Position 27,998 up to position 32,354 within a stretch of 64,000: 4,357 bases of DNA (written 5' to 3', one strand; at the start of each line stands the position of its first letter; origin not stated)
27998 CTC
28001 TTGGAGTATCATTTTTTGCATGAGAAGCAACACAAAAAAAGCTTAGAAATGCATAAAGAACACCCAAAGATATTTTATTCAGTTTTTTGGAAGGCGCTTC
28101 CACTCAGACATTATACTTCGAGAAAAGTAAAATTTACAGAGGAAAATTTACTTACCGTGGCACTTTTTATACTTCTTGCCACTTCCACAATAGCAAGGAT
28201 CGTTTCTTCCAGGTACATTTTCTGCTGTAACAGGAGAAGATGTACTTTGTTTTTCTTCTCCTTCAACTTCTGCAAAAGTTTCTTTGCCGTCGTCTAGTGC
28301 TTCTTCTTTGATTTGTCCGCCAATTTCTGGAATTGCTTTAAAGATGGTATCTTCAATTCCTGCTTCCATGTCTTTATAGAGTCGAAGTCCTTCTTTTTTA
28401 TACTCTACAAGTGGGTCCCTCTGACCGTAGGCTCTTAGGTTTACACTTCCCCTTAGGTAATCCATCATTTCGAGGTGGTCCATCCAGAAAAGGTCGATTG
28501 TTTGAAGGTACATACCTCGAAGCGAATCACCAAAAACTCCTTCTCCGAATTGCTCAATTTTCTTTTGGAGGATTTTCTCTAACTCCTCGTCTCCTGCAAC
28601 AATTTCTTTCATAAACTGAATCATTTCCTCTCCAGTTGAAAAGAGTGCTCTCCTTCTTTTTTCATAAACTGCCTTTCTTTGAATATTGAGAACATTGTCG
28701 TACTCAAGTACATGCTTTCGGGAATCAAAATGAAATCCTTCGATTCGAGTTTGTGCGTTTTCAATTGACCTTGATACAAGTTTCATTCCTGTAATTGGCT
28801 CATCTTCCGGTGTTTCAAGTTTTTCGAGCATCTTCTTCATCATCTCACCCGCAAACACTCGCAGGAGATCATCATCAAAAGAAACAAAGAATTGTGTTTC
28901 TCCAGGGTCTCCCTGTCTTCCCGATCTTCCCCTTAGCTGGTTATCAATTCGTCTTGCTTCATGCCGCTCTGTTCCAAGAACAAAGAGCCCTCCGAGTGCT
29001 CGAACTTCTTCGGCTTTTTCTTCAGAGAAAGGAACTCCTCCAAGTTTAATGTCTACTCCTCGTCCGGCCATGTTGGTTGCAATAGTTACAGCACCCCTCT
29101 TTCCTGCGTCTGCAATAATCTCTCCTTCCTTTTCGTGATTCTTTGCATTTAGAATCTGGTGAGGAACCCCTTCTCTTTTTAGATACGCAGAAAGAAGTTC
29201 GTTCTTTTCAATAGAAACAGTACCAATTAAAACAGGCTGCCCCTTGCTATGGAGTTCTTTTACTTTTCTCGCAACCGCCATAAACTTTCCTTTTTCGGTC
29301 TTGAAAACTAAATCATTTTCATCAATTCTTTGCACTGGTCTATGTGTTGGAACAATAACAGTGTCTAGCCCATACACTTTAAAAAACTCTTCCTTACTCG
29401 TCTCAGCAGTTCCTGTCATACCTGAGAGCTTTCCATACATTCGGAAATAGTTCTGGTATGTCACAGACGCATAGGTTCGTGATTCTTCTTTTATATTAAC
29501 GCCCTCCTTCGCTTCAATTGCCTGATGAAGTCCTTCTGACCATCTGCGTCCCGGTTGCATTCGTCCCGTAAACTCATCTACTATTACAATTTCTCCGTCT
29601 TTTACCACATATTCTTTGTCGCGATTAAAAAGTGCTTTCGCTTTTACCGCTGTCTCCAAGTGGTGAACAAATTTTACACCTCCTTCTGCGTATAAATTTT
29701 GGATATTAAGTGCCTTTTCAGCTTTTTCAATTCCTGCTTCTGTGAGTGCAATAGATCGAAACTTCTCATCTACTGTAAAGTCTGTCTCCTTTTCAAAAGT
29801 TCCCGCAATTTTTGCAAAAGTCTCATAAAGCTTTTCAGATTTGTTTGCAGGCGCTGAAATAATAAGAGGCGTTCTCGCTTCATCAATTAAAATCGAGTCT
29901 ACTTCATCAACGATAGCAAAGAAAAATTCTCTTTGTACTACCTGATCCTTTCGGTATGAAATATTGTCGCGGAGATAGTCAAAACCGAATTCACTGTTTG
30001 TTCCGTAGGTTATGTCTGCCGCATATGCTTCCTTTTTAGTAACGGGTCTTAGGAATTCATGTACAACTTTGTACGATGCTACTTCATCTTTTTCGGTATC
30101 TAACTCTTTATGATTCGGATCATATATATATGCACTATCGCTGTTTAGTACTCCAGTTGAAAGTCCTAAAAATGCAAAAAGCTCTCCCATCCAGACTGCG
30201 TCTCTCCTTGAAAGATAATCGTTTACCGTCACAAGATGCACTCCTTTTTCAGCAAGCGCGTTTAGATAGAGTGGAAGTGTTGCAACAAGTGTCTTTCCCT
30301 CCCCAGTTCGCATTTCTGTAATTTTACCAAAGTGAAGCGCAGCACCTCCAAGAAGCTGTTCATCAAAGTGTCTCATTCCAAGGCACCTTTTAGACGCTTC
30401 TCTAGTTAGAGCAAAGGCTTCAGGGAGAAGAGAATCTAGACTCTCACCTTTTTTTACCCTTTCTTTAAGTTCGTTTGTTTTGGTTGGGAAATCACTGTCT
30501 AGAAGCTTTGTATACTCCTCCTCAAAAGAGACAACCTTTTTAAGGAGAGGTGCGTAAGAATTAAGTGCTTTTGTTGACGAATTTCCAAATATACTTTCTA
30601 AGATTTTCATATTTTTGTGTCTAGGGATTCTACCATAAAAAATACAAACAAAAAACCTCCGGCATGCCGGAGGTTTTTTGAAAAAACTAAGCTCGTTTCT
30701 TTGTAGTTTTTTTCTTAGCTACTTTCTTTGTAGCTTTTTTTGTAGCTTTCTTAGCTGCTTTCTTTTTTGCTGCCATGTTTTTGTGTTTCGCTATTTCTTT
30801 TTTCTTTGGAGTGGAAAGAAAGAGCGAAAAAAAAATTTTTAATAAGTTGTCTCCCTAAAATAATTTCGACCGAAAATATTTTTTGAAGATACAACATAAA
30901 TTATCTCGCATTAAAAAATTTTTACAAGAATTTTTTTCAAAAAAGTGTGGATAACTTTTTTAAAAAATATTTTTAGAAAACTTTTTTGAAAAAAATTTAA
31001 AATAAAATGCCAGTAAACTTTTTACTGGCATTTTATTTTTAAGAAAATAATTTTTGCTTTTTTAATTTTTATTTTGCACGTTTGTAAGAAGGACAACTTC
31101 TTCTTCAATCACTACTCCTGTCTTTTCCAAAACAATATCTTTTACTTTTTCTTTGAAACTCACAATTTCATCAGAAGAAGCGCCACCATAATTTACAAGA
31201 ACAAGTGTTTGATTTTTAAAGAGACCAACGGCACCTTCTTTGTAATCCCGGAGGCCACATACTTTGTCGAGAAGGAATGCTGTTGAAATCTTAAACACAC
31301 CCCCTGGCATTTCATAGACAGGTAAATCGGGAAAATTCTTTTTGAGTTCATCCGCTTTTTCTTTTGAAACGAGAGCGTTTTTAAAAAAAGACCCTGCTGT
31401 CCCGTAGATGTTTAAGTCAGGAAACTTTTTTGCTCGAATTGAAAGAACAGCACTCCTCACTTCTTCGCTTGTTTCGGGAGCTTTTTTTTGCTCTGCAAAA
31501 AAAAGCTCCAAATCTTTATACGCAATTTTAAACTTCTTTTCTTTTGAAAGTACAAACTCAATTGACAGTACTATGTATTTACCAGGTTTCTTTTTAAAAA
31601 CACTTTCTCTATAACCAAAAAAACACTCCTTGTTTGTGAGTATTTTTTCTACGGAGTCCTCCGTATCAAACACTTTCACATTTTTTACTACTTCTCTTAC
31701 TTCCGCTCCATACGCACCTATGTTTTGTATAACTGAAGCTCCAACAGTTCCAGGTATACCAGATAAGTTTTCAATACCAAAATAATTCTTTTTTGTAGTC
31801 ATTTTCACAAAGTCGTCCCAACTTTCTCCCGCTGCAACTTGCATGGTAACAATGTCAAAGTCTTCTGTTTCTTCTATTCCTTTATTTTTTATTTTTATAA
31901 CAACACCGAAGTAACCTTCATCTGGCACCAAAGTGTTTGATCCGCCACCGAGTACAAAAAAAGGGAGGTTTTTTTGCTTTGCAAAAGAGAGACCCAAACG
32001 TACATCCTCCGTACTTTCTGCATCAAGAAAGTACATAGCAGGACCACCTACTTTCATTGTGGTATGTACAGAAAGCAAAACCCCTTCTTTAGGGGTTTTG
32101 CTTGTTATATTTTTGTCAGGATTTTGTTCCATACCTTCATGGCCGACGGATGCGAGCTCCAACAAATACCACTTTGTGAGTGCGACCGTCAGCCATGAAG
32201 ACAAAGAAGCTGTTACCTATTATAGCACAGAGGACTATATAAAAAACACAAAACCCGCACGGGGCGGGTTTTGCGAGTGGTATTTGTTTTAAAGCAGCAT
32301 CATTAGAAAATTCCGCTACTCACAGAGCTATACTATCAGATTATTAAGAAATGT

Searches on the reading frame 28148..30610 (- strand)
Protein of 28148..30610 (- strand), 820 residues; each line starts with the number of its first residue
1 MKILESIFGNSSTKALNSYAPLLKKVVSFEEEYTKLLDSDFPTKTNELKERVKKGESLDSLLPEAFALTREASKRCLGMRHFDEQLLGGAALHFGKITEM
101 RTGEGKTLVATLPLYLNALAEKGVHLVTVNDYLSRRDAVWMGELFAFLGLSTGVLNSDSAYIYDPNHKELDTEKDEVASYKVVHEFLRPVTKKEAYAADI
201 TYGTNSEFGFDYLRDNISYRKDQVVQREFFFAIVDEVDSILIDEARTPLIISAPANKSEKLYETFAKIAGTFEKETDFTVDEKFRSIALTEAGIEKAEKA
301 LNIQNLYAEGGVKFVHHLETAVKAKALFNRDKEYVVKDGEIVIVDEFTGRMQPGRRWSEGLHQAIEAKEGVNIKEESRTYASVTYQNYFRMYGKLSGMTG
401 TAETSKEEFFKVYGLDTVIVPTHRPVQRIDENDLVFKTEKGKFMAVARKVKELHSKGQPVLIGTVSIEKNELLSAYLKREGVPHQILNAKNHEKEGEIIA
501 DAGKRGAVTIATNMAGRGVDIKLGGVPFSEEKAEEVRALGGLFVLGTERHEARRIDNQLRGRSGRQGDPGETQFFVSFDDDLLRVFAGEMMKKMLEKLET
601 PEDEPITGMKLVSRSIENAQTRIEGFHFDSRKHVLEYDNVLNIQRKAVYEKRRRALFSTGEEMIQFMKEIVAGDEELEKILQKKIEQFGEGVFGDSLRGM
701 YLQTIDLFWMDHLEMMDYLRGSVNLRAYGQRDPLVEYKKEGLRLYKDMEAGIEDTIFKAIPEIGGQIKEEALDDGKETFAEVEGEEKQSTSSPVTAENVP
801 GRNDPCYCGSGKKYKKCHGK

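Call 6: search_protein_families(library=pfam, proteins=[window:28148-30610:-], max_evalue=5)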
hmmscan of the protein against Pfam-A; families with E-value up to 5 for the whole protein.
window:28148-30610:- (820 aa): 12 families
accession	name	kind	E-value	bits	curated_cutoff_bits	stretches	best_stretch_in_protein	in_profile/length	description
PF07517.20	SecA_DEAD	-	2.2e-118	395.2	24.6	1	5-409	2-289/290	SecA DEAD-like domain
PF21090.3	P-loop_SecA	-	5.2e-79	265.1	27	2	425-526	1-102/205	SecA P-loop domain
PF01043.26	SecA_PP_bind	-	7.6e-42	142.8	23.5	1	258-366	2-110/110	SecA preprotein cross-linking domain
PF07516.18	SecA_SW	-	7.6e-41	140.8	26.7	2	676-760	114-196/200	SecA Wing and Scaffold domain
PF02810.21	SEC-C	-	7.4e-09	35.8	20.4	1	802-820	1-19/19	SEC-C motif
PF08282.18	Hydrolase_3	-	0.0039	17.4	20.9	1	134-306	38-198/255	haloacid dehalogenase-like hydrolase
PF00271.37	Helicase_C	-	0.0041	17.8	23.5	1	451-522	7-82/110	Helicase conserved C-terminal domain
PF01068.26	DNA_ligase_A_M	-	0.0081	16.3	26.2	1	319-361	58-100/204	ATP dependent DNA ligase domain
PF22474.2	Ago_Mid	-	0.012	16.1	27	1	443-495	65-117/118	Argonaute, middle domain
PF03091.20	CutA1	-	0.083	13.1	22.4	1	426-464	45-83/99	CutA1 divalent ion tolerance protein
PF00270.35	DEAD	-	0.16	12.1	26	1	98-118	19-39/167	DEAD/DEAH box helicase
PF09815.14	XK-related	-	0.2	11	24.8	1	119-174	11-68/337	XK-related protein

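Call 66: list_cluster_members(proteins=[window:28148-30610:-, window:51747-53039:-, window:47327-48241:-, window:46010-46849:-, window:40750-41922:+, window:6766-7350:-])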
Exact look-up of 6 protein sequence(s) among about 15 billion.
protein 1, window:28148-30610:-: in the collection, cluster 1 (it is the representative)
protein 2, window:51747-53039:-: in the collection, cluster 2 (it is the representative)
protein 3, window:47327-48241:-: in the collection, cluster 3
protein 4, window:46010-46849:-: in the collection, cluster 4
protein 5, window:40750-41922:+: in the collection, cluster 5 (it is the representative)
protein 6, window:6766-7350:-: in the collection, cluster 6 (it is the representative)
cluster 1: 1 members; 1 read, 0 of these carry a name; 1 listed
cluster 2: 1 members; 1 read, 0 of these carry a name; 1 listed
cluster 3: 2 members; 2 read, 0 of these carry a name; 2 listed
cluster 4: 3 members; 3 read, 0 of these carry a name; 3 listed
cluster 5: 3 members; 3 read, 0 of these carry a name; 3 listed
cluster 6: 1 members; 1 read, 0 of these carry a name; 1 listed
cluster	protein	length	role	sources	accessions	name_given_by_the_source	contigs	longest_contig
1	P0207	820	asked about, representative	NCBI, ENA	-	-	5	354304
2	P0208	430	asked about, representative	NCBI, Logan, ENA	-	-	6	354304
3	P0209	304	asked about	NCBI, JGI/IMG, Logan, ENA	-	-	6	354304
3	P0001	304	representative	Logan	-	-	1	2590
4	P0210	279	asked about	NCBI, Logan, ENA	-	-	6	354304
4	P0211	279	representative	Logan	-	-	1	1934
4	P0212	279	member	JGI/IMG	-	-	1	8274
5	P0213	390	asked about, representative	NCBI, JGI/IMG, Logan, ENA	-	-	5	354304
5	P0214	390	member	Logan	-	-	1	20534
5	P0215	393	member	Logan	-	-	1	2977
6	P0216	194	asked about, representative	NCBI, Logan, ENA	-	-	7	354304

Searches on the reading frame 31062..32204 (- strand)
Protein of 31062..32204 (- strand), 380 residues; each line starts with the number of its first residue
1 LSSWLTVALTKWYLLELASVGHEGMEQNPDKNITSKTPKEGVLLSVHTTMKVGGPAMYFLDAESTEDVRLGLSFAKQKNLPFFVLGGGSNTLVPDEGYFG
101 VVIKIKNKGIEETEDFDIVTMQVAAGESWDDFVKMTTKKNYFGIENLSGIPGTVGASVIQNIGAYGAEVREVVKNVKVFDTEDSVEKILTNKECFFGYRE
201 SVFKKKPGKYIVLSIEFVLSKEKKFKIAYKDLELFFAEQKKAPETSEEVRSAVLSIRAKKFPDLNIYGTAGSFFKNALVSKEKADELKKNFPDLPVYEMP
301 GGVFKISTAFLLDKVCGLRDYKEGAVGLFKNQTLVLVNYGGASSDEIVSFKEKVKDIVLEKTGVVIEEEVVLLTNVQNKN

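Call 6: search_protein_families(library=pfam, proteins=[window:31062-32204:-], max_evalue=5)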
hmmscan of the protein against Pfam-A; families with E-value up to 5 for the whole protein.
window:31062-32204:- (380 aa): 2 families
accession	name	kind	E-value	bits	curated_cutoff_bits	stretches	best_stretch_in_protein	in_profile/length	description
PF01565.28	FAD_binding_4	-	3.3e-22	79.1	26.4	1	60-185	5-135/139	FAD binding domain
PF02873.21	MurB_C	-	1.8e-15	57.3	27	1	248-372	1-98/99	UDP-N-acetylenolpyruvoylglucosamine reductase, C-terminal domain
